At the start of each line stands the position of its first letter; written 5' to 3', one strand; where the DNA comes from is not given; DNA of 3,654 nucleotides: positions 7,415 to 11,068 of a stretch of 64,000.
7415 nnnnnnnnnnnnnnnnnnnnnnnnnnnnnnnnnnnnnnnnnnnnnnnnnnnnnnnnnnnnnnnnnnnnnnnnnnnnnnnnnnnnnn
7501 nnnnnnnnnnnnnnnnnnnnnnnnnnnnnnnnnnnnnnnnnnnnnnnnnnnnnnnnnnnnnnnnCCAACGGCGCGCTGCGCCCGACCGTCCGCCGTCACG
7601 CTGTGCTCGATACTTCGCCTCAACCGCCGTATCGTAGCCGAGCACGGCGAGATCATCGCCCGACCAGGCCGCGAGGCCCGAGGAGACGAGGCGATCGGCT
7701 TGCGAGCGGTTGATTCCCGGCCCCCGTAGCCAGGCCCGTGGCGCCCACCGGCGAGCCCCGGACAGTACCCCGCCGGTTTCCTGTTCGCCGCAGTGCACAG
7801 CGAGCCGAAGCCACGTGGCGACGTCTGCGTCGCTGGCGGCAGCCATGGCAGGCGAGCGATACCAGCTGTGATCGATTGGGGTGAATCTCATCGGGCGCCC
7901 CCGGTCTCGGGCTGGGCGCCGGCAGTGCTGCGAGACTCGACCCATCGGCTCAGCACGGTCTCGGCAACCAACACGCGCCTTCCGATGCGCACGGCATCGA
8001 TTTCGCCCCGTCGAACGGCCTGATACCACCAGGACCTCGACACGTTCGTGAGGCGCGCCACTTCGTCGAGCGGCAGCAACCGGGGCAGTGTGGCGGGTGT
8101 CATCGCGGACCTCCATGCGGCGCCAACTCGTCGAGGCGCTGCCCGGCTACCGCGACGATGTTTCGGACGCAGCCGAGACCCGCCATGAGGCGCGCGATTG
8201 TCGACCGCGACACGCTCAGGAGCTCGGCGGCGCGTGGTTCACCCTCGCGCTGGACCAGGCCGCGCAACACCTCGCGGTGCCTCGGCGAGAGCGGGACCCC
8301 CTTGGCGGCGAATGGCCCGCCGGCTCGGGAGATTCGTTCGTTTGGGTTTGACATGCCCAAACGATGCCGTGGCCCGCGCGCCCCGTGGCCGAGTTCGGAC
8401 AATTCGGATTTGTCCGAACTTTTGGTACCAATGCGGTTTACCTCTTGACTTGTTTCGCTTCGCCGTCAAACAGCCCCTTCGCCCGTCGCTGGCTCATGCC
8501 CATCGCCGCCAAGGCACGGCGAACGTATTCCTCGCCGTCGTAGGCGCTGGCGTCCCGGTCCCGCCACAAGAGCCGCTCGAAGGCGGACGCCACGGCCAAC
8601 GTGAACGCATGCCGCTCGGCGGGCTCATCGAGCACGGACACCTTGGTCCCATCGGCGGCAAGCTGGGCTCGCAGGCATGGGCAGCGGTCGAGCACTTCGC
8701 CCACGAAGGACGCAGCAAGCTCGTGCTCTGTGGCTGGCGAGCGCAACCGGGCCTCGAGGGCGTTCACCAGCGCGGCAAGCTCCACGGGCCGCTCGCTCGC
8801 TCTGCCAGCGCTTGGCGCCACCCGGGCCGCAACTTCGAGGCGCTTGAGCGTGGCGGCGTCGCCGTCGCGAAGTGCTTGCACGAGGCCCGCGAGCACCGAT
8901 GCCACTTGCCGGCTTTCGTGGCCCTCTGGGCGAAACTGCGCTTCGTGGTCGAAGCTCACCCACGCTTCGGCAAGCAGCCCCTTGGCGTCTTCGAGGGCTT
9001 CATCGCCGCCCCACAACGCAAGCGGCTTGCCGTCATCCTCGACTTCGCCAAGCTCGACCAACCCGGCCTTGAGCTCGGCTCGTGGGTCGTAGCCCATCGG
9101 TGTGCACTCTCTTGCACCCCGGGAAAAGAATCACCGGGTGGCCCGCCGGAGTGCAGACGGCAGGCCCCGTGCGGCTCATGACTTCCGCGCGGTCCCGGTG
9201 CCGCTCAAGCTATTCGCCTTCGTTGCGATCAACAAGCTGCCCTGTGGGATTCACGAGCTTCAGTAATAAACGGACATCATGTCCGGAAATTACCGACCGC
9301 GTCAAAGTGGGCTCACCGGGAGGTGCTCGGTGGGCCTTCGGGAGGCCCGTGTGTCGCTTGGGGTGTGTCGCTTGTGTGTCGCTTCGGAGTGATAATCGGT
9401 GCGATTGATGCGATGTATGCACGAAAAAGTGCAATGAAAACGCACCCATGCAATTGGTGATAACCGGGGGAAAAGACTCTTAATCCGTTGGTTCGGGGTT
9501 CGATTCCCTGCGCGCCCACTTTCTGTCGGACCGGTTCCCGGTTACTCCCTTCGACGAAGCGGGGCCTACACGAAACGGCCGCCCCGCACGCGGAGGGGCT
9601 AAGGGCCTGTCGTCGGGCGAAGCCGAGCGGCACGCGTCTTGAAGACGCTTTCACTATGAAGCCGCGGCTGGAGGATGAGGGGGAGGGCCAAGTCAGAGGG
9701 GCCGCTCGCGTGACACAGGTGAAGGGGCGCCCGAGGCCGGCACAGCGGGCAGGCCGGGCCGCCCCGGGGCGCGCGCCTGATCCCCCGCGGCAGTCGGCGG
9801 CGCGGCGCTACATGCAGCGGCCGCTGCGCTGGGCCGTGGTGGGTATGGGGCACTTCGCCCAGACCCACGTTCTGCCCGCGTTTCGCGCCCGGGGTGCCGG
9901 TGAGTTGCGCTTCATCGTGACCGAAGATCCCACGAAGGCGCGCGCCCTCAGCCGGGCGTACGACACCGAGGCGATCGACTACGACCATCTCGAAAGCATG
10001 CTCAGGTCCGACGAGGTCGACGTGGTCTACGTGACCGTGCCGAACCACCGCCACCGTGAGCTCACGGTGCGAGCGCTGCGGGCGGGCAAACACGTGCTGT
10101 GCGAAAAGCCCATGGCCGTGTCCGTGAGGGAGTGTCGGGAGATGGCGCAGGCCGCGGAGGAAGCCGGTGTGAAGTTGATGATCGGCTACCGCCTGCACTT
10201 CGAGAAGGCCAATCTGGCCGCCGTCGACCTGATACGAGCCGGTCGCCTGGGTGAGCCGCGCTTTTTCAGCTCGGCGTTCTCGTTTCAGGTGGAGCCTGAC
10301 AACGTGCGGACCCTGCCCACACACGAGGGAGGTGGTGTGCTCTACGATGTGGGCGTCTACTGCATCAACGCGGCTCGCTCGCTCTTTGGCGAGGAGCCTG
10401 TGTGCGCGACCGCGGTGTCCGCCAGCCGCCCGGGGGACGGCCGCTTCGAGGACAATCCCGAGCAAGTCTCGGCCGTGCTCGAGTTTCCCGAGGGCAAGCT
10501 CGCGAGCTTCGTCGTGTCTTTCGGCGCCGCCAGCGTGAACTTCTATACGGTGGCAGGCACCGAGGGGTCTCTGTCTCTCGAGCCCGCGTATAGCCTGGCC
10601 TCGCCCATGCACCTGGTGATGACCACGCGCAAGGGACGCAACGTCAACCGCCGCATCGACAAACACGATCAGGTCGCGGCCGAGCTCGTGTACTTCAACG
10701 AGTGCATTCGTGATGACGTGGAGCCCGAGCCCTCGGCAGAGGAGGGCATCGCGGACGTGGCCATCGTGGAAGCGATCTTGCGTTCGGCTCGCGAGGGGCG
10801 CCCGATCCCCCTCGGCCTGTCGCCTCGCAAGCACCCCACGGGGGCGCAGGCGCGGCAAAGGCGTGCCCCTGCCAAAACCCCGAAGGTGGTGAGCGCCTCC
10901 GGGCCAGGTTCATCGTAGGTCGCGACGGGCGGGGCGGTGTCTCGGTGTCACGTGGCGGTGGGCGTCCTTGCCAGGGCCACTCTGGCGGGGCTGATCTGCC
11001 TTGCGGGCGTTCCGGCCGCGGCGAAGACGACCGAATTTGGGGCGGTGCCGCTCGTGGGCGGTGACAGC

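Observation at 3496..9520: Small (~6 kb) integrative element in tRNA-Lys with integrase, excisionase, arm-type repeats and phage-like cargo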

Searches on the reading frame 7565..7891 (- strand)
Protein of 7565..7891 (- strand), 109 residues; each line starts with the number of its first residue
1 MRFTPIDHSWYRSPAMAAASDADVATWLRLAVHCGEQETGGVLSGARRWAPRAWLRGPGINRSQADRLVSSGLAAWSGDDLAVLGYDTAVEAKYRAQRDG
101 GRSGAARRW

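Call 50: search_protein_families(library=phrogs, proteins=[window:7565-7891:-], max_evalue=0.01)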
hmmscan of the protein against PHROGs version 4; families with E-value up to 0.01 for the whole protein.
seq(109 aa): 3 families
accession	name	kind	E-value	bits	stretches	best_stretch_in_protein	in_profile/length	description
phrog_3926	-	DNA, RNA and nucleotide metabolism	1.4e-05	25.9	1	1-89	4-87/312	replication initiation protein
phrog_1882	-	unknown function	7.2e-05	23.7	1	6-86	6-79/259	-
phrog_2447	-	DNA, RNA and nucleotide metabolism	0.00075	20.6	1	1-75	3-70/295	replication initiation protein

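Call 104: find_related_loci(query=A2, collection=viral_contigs, flank=5000)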
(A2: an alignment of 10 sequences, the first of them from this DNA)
Query A2 (109 aa) in viral_contigs; peptide patterns used: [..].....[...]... (x = any residue, [..] = any of these).
37 stretches matched a pattern; 2 encode a relative of the query (tblastn E <= 1e-3); 2 distinct loci.
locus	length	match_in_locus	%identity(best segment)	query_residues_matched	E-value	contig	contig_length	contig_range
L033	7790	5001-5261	43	19-105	8e-17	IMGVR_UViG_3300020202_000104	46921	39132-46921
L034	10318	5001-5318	34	1-105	1e-14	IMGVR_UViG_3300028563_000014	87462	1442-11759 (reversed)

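Call 110: search_protein_families(library=pfam, proteins=[L034:6264-7697:+, L034:4968-5888:+, L033:4947-5819:+, L033:6085-6579:+, L033:3406-4947:+, L034:4129-5004:+], max_evalue=0.001)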
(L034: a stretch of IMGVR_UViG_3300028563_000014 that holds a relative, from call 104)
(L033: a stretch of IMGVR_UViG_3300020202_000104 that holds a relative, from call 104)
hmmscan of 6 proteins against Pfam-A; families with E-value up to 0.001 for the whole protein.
L034:6264-7697:+ (477 aa): 4 families
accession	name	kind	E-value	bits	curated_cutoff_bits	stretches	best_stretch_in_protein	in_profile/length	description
PF03796.21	DnaB_C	-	4.1e-61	207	27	1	193-467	2-254/255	DnaB-like helicase C terminal domain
PF00772.26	DnaB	-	7.5e-27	93.8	23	1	18-121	2-103/103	DnaB-like helicase N terminal domain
PF06745.19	ATPase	-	1e-05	25.5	26.6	1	193-256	1-66/231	KaiC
PF13481.12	AAA_25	-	0.00022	21.3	27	0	199-390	21-193/195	AAA domain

L034:4968-5888:+ (306 aa): 0 families

L033:4947-5819:+ (290 aa): 0 families

L033:6085-6579:+ (164 aa): 2 families
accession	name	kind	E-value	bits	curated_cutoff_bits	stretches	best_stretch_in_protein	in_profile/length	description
PF13411.12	MerR_1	-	2.8e-10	40.6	21.6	1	5-61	1-56/69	MerR HTH family regulatory protein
PF00376.29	MerR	-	1.3e-05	25.3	28.2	1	6-43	1-38/38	MerR family regulatory protein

L033:3406-4947:+ (513 aa): 1 family
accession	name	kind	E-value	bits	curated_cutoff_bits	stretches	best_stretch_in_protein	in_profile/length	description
PF00145.23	DNA_methylase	-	2.8e-27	96.5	22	2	18-197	3-165/324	C-5 cytosine-specific DNA methylase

L034:4129-5004:+ (291 aa): 1 family
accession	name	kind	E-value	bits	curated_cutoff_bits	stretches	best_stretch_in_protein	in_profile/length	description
PF01507.26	PAPS_reduct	-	2.8e-24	86.5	22.5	1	14-186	2-173/175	Phosphoadenosine phosphosulfate reductase domain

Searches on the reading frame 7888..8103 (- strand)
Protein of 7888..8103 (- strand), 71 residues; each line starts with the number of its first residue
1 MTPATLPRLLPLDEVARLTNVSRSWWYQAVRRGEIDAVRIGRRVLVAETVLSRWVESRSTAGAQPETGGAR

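Call 4: search_protein_families(library=pfam, proteins=[window:7888-8103:-], max_evalue=0.1)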
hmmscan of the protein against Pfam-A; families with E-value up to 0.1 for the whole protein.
window:7888-8103:- (71 aa): 1 family
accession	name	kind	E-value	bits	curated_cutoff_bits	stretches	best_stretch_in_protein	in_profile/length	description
PF12728.13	HTH_17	-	1.4e-11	44.9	27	1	12-59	4-51/51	Helix-turn-helix domain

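Call 5: search_protein_families(library=phrogs, proteins=[window:7888-8103:-], max_evalue=0.1)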
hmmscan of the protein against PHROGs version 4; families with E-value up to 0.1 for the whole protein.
window:7888-8103:- (71 aa): 6 families
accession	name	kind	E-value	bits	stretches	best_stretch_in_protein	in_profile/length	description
phrog_66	-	integration and excision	8.7e-09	36.5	1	2-67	86-152/412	excisionase and transcriptional regulator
phrog_1840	-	integration and excision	9.2e-05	23.8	1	8-57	5-55/90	excisionase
phrog_7338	-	unknown function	0.0018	19.5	1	8-60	29-82/87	-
phrog_597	-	DNA, RNA and nucleotide metabolism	0.019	15.9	1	1-65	104-171/200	DNA binding protein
phrog_6401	-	DNA, RNA and nucleotide metabolism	0.028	15.3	1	9-59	9-60/64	DNA binding protein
phrog_1864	-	unknown function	0.075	13.9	1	30-54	41-65/73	-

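Call 18: search_protein_families(library=ncbifam, proteins=[window:7888-8103:-], max_evalue=0.1)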
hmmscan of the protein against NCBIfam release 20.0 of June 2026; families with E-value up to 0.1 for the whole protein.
window:7888-8103:- (71 aa): 2 families
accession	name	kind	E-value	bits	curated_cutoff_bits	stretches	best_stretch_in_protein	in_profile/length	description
TIGR01764.1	excise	domain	1.9e-10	40.9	28.8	1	13-56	5-48/49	excisionase family DNA-binding protein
NF050158.1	CarbAnhydGPos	equivalog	0.027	14.2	250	1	23-48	34-59/172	gamma carbonic anhydrase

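Call 67: search_protein_families(library=padloc, proteins=[window:7888-8103:-], max_evalue=0.01)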
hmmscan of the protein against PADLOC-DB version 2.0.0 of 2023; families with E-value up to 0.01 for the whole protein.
window:7888-8103:- (71 aa): 1 family
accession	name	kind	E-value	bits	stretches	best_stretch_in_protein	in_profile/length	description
PDLC04133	mad1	-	0.00095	17.4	1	9-46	5-42/60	mads_1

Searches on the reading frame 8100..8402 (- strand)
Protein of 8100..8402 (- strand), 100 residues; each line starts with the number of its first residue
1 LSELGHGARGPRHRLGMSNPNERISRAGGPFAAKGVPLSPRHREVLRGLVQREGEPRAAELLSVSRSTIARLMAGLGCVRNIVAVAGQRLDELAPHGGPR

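Call 4: search_protein_families(library=pfam, proteins=[window:8100-8402:-], max_evalue=0.1)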
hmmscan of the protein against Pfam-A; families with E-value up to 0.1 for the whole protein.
window:8100-8402:- (100 aa): 1 family
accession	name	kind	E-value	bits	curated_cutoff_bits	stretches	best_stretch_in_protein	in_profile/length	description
PF25213.1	HVO_A0261_N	-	0.018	15.4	35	1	39-76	10-48/86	HVO_A0261 N-terminal domain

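Call 5: search_protein_families(library=phrogs, proteins=[window:8100-8402:-], max_evalue=0.1)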
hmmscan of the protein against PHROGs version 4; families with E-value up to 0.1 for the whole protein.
window:8100-8402:- (100 aa): 0 families

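Call 18: search_protein_families(library=ncbifam, proteins=[window:8100-8402:-], max_evalue=0.1)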
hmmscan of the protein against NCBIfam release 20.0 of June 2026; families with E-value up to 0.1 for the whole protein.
window:8100-8402:- (100 aa): 2 families
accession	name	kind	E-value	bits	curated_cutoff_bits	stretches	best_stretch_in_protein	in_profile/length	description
NF008239.0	PRK11013.1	equivalog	0.048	12.7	288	1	38-76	4-42/309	LysR family transcriptional regulator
TIGR01764.1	excise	domain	0.094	13.1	28.8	0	58-72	7-21/49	excisionase family DNA-binding protein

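Call 67: search_protein_families(library=padloc, proteins=[window:8100-8402:-], max_evalue=0.01)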
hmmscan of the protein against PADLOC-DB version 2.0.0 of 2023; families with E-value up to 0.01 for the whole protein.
window:8100-8402:- (100 aa): 0 families

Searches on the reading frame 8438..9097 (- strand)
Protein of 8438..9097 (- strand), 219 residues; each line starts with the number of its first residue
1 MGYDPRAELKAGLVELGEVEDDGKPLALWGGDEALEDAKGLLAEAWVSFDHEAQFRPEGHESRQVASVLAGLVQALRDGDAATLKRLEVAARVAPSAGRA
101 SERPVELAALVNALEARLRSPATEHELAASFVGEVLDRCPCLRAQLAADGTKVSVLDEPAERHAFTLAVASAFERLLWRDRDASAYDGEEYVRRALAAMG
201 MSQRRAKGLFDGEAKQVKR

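Call 4: search_protein_families(library=pfam, proteins=[window:8438-9097:-], max_evalue=0.1)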
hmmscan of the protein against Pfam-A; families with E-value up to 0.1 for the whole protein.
window:8438-9097:- (219 aa): 0 families

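Call 5: search_protein_families(library=phrogs, proteins=[window:8438-9097:-], max_evalue=0.1)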
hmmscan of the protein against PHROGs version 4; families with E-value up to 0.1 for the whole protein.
window:8438-9097:- (219 aa): 0 families

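Call 18: search_protein_families(library=ncbifam, proteins=[window:8438-9097:-], max_evalue=0.1)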
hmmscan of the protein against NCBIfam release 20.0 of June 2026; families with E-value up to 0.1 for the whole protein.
window:8438-9097:- (219 aa): 0 families

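Call 55: search_dna_similar(query=window:8438-9097:-, collection=phages, mode=protein, max_evalue=0.01, max_rows=10)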
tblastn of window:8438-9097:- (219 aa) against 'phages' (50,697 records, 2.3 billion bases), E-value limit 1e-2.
No match.

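Call 65: search_solved_structures(query=window:8438-9097:-, max_evalue=1)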
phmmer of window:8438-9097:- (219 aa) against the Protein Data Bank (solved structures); distinct sequences matched with E-value up to 1: 4.
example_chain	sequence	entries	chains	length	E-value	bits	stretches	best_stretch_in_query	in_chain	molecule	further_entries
4i44_A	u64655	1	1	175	0.11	15.8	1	53-154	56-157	Aerotaxis transducer Aer2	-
3lnr_A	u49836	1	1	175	0.12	15.6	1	53-154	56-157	Aerotaxis transducer Aer2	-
4i3m_A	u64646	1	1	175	0.12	15.6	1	53-154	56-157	Aerotaxis transducer Aer2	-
9bkx_d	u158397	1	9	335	0.54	13.5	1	65-159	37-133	Dye-decolorizing peroxidase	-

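Call 67: search_protein_families(library=padloc, proteins=[window:8438-9097:-], max_evalue=0.01)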
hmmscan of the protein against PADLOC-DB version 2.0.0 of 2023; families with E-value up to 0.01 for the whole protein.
window:8438-9097:- (219 aa): 0 families

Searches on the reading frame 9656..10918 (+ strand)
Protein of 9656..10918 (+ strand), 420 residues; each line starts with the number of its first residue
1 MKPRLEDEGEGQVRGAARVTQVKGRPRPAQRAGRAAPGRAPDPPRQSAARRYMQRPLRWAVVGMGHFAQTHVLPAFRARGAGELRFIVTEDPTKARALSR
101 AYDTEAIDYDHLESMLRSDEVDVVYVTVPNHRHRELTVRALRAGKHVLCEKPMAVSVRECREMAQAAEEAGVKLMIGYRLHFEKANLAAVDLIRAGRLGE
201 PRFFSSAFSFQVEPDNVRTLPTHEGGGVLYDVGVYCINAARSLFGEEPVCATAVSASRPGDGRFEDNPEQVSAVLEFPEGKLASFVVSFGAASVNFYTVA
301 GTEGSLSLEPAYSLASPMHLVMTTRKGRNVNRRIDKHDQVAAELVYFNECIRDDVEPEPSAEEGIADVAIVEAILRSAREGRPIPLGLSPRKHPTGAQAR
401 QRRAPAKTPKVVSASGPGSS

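Call 17: find_related_loci(query=window:9812-10915:+, collection=genome_contigs, flank=10000)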
Query seq(368 aa) (368 aa) in genome_contigs; peptide patterns used: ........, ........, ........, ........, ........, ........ (x = any residue, [..] = any of these).
299 stretches matched a pattern; 6 encode a relative of the query (tblastn E <= 1e-3); 6 distinct loci.
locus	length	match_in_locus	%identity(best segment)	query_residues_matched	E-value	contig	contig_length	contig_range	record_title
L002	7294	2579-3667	48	1-368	2e-102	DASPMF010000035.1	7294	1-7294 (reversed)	MAG TPA_asm: Burkholderiales bacterium isolate SMAG_U12085 k141_228894, whole genome shotgun sequence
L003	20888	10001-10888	29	36-326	1e-20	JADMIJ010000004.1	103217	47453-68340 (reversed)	MAG: Acidimicrobiales bacterium isolate MAG009 NODE_216_length_103217_cov_13.691621, whole genome shotgun sequence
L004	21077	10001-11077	27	1-343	3e-20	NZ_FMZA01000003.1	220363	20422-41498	Melghirimyces thermohalophilus strain DSM 45514, whole genome shotgun sequence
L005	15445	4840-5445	27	8-207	1e-18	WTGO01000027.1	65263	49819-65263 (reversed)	MAG: Chloroflexi bacterium isolate CO36388bin_17 NODE_92_length_65263_cov_22.761226, whole genome shotgun sequence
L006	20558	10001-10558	26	8-193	9e-18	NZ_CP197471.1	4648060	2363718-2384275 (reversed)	Neobacillus sp. D3-1R chromosome, complete genome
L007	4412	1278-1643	24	5-127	4e-5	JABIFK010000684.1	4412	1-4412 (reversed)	MAG: Candidatus Latescibacterota bacterium isolate SI053_bin19 k141_743773, whole genome shotgun sequence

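Call 71: find_encoding_contigs(protein=window:9656-10918:+, flank=10000, max_places=10)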
Protein window:9656-10918:+ (420 aa): 1 contig read that carries it; 1 place shown.
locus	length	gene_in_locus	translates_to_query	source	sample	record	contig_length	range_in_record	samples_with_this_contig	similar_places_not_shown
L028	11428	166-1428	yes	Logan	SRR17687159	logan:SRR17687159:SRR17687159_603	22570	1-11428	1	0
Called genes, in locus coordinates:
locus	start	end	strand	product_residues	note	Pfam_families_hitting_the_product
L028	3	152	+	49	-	?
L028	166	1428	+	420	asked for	PF01408:GFO_IDH_MocA, PF02894:GFO_IDH_MocA_C, PF22725:GFO_IDH_MocA_C3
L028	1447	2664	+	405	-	PF01103:Omp85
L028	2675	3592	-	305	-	PF01040:UbiA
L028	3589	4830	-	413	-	PF01979:Amidohydro_1, PF07969:Amidohydro_3 (faint)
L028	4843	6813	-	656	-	PF02621:VitK2_biosynth, PF04055:Radical_SAM, PF19288:CofH_C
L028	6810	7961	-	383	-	PF04055:Radical_SAM, PF19288:CofH_C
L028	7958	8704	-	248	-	-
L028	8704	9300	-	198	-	PF02441:Flavoprotein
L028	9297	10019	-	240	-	PF01209:Ubie_methyltran, PF08241:Methyltransf_11, PF08242:Methyltransf_12 (weak), PF13649:Methyltransf_25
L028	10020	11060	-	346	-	PF00348:polyprenyl_synt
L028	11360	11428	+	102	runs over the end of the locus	PF00037:Fer4, PF12797:Fer4_2 (faint), PF12838:Fer4_7 (weak)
